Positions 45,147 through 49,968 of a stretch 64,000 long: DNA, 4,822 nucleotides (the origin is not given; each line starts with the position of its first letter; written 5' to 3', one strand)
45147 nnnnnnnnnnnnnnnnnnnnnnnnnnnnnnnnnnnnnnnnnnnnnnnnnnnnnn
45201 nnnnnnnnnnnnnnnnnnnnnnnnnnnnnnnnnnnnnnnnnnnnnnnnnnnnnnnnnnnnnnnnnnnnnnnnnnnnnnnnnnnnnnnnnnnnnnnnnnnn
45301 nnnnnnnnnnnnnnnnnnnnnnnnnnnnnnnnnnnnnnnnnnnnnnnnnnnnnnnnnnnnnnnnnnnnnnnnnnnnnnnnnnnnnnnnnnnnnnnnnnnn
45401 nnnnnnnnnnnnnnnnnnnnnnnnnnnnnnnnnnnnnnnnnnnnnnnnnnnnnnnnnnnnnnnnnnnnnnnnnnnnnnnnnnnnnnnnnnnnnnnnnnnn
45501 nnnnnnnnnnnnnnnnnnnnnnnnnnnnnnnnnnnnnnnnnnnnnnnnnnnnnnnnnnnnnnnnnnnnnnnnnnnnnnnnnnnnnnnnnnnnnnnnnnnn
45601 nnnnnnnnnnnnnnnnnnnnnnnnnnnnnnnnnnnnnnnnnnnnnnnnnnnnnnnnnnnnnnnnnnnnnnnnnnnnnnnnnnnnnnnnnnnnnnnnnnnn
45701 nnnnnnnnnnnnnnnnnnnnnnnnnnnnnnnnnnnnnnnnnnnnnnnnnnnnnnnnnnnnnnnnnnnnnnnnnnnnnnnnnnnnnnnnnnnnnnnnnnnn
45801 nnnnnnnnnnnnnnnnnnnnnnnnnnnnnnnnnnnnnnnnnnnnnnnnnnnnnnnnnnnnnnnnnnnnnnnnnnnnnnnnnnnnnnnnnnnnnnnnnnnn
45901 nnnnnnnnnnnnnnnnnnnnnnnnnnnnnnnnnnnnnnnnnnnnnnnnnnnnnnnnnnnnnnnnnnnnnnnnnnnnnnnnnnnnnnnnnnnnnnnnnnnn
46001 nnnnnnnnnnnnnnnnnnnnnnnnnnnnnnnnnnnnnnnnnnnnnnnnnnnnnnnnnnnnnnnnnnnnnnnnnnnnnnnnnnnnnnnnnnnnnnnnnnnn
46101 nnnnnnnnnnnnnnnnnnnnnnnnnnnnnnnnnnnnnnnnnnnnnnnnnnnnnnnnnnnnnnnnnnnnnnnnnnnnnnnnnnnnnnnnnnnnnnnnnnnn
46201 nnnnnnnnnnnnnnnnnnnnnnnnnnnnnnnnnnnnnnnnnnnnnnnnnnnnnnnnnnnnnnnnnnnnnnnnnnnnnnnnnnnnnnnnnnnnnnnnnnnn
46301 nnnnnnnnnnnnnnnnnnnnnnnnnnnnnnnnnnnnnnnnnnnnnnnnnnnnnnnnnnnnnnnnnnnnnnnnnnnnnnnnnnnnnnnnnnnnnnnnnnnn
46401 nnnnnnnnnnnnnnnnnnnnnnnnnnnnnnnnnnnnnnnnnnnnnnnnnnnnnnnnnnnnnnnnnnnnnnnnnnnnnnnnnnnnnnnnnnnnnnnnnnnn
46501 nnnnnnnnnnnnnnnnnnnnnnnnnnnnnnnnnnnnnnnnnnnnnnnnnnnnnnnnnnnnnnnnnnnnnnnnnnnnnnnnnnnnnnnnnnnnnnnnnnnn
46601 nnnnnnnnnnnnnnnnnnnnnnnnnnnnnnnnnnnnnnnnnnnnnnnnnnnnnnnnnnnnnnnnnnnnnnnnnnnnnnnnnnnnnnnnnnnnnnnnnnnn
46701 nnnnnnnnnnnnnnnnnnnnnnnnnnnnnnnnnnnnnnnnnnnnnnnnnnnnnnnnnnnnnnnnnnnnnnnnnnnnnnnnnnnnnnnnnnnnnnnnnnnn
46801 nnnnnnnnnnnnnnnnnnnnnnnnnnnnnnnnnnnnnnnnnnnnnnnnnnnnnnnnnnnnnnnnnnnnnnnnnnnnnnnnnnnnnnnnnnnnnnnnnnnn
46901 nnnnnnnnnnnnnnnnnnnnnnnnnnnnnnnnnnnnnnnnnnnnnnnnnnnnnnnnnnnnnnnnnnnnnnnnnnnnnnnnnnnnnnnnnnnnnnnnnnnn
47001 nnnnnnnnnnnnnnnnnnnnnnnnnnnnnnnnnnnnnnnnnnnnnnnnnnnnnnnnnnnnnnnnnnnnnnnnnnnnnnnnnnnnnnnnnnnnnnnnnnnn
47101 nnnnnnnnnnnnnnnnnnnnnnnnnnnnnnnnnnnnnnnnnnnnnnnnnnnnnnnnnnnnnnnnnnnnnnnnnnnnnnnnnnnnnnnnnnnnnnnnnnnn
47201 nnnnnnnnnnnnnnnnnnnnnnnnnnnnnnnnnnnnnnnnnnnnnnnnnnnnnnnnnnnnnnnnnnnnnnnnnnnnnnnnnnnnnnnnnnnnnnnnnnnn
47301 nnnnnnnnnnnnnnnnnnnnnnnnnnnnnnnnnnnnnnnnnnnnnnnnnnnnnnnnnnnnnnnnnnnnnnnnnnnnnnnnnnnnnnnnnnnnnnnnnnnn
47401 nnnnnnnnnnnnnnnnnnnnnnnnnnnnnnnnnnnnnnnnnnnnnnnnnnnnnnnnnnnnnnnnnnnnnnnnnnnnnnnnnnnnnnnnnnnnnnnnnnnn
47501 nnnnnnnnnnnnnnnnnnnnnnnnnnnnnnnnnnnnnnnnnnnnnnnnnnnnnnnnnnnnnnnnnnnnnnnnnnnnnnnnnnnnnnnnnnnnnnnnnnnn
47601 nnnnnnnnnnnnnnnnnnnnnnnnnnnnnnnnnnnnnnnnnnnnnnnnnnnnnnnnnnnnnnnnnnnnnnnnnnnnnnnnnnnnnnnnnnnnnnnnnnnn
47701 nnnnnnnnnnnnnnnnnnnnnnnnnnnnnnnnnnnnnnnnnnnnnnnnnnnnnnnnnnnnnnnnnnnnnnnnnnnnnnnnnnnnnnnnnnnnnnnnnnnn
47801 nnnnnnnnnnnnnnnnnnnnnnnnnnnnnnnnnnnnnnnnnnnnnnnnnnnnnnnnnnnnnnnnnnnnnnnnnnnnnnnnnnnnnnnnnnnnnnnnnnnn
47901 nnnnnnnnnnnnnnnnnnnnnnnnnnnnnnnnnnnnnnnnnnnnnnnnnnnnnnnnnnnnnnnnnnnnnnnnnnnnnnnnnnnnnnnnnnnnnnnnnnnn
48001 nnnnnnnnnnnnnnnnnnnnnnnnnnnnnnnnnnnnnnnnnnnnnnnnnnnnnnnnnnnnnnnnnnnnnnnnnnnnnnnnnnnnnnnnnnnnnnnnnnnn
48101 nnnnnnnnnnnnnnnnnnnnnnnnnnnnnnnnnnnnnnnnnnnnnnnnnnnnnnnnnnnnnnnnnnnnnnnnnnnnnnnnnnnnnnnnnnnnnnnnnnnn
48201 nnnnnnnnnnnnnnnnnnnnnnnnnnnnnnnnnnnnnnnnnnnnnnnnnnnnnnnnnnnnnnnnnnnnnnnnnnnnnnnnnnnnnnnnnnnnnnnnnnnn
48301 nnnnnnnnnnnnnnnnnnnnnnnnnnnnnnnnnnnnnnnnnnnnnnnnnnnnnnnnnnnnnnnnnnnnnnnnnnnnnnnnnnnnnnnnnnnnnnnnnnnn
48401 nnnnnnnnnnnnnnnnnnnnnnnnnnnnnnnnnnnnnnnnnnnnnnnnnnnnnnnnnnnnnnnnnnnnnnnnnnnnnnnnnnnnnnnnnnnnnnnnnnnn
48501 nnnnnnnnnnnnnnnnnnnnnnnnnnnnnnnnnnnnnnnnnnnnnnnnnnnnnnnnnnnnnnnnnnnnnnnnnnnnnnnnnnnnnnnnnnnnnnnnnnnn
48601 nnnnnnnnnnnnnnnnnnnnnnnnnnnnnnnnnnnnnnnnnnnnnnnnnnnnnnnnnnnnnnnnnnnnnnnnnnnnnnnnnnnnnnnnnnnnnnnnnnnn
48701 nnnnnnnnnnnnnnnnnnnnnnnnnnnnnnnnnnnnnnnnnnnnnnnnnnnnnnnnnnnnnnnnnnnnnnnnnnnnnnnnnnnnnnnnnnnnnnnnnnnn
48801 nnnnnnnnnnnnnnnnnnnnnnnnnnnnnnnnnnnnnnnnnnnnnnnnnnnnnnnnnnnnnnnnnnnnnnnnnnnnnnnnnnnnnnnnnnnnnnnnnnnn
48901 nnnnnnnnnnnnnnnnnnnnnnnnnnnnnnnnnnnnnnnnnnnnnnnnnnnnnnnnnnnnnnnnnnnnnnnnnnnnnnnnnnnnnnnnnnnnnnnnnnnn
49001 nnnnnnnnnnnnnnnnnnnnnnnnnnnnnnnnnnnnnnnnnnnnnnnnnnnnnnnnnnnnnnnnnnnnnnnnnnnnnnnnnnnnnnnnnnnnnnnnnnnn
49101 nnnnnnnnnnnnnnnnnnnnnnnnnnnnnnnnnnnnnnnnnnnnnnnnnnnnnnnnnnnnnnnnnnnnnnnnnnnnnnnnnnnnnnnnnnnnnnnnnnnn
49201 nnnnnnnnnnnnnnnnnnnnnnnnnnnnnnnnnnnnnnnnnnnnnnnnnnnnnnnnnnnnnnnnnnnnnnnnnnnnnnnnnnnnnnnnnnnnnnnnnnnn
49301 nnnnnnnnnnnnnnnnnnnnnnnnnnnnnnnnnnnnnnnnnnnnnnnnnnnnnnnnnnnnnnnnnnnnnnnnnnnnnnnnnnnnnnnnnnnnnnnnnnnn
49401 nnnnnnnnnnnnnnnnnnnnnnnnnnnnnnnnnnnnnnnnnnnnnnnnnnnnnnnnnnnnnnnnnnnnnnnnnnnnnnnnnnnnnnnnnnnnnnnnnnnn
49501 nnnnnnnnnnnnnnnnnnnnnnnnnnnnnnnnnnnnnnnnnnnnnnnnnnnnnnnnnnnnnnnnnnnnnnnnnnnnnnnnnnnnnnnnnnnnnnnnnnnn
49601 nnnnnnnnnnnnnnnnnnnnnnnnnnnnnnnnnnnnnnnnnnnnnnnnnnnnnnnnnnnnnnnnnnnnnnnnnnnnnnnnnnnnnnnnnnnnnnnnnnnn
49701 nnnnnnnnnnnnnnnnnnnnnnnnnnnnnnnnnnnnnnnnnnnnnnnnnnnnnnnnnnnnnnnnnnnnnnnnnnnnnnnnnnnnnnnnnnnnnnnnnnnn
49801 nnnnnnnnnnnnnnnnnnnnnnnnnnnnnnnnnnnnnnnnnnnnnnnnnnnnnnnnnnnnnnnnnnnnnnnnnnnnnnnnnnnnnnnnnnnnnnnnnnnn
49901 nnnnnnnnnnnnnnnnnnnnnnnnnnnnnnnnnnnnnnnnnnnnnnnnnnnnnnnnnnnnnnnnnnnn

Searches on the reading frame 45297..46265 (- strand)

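Call 10: search_protein_families(library=pfam, proteins=[window:45297-46265:-], max_evalue=0.001)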
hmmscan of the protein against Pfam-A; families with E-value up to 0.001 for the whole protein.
window:45297-46265:- (323 aa): 3 families
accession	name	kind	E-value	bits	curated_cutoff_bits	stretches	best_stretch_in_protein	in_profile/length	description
PF01380.27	SIS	-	7.5e-24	84.5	25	1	41-172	2-131/131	SIS domain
PF00571.33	CBS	-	4.9e-19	68.8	24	2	269-319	3-53/57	CBS domain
PF13580.11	SIS_2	-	0.00063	20.2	27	0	89-126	101-138/138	SIS domain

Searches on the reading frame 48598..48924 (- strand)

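Call 10: search_protein_families(library=pfam, proteins=[window:48598-48924:-], max_evalue=0.001)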
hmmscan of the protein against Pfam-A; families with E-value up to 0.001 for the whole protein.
window:48598-48924:- (109 aa): 1 family
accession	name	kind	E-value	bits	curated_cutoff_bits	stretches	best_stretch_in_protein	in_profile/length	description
PF07666.16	MpPF26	-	1.3e-08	35.2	37.2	1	13-83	2-71/75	M penetrans paralogue family 26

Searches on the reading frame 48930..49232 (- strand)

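Call 10: search_protein_families(library=pfam, proteins=[window:48930-49232:-], max_evalue=0.001)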
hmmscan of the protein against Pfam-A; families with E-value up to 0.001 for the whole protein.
window:48930-49232:- (101 aa): 1 family
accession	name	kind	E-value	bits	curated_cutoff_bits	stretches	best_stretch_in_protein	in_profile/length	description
PF10825.13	DUF2752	-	9.4e-16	58.1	27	1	15-61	1-47/49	Protein of unknown function (DUF2752)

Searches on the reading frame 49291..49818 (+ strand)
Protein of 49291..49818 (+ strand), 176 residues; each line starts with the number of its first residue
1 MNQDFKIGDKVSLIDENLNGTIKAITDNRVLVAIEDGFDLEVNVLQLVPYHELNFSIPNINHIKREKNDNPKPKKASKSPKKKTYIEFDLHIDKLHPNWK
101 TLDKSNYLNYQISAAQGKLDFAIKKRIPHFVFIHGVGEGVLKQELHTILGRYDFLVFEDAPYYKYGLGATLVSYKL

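Call 10: search_protein_families(library=pfam, proteins=[window:49291-49818:+], max_evalue=0.001)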
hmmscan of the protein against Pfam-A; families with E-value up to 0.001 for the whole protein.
window:49291-49818:+ (176 aa): 1 family
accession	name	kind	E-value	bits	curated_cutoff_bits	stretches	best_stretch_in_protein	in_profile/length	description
PF01713.27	Smr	-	5.7e-07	30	25.7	1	118-174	18-76/77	Smr domain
